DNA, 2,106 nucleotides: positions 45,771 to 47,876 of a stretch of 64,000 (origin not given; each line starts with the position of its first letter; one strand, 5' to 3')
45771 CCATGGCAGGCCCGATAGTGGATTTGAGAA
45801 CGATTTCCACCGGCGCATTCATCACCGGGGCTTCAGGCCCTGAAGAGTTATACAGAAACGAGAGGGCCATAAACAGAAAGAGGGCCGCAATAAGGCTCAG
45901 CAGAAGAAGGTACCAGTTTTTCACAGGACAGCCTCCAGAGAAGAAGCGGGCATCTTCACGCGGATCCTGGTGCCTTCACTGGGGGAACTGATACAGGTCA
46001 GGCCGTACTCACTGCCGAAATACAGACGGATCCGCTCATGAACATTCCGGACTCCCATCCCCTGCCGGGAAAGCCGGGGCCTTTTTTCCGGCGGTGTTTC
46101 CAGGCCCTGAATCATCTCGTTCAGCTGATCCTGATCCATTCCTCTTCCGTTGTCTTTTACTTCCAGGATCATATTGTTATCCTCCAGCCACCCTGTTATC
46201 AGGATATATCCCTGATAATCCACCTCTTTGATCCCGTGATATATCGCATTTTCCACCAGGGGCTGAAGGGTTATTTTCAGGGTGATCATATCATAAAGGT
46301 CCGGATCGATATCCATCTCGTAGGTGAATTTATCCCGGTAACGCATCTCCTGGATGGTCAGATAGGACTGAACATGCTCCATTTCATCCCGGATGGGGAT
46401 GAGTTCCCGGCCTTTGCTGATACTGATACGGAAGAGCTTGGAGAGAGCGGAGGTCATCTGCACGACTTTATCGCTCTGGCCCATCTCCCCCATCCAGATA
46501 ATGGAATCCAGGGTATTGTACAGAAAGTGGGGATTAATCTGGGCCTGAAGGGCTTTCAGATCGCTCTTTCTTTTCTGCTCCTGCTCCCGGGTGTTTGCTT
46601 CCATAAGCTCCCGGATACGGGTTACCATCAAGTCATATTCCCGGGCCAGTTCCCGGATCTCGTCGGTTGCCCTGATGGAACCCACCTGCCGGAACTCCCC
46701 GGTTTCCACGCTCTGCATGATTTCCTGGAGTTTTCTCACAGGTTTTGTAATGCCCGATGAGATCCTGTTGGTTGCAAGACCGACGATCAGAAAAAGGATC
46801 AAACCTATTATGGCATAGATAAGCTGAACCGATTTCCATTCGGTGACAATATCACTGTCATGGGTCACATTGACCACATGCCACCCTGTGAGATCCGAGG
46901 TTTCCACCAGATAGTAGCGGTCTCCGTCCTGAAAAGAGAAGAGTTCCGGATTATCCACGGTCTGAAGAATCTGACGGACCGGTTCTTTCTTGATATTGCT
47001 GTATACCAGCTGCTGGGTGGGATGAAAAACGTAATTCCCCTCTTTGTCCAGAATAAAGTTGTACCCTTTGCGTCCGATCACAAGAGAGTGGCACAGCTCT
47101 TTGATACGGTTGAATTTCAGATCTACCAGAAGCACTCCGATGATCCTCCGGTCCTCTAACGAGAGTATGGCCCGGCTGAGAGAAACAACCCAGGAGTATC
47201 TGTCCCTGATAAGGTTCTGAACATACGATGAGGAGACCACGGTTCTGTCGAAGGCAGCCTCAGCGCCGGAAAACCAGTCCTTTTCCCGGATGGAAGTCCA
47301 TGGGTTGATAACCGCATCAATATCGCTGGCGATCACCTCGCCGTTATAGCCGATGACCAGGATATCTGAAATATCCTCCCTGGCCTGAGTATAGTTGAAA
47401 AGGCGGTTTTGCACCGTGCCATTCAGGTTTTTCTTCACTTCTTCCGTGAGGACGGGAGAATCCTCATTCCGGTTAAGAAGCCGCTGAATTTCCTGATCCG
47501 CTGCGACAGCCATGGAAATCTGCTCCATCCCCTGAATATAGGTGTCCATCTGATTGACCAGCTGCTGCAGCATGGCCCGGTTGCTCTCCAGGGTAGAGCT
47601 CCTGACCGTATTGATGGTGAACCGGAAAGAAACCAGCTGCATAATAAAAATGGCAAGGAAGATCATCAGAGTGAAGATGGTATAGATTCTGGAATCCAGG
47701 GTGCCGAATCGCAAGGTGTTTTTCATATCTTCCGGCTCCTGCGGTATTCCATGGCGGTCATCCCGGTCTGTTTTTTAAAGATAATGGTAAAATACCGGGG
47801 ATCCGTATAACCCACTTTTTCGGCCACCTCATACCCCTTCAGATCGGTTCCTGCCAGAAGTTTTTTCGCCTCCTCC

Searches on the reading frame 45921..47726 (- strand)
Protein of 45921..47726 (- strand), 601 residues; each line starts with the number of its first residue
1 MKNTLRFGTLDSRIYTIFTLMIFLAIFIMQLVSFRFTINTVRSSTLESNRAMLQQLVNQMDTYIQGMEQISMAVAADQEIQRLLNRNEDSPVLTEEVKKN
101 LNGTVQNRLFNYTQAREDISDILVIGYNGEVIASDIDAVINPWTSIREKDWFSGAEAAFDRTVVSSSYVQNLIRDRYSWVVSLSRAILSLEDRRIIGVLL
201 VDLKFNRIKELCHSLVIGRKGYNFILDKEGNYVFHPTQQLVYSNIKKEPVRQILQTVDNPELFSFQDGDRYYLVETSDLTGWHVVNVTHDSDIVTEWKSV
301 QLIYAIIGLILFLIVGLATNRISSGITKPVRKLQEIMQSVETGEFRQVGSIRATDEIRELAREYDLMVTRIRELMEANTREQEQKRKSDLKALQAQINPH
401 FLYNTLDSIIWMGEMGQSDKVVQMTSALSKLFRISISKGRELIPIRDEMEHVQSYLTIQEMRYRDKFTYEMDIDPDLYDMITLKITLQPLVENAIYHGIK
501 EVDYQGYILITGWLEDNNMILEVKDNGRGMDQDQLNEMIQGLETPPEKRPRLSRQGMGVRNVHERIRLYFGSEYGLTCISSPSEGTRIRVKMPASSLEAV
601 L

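Call 84: search_protein_families(library=pfam, proteins=[window:45921-47726:-], max_evalue=1e-8)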
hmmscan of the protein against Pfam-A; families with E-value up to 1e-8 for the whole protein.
window:45921-47726:- (601 aa): 3 families
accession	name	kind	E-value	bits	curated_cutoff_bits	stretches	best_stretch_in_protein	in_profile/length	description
PF06580.19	His_kinase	-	5.4e-28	97.5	25.2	1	389-467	2-81/81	Histidine kinase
PF02743.24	dCache_1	-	3.1e-25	89.5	45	1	40-285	2-238/240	Cache domain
PF02518.31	HATPase_c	-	1.9e-12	48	26.4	1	485-594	8-109/111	Histidine kinase-, DNA gyrase B-, and HSP90-like ATPase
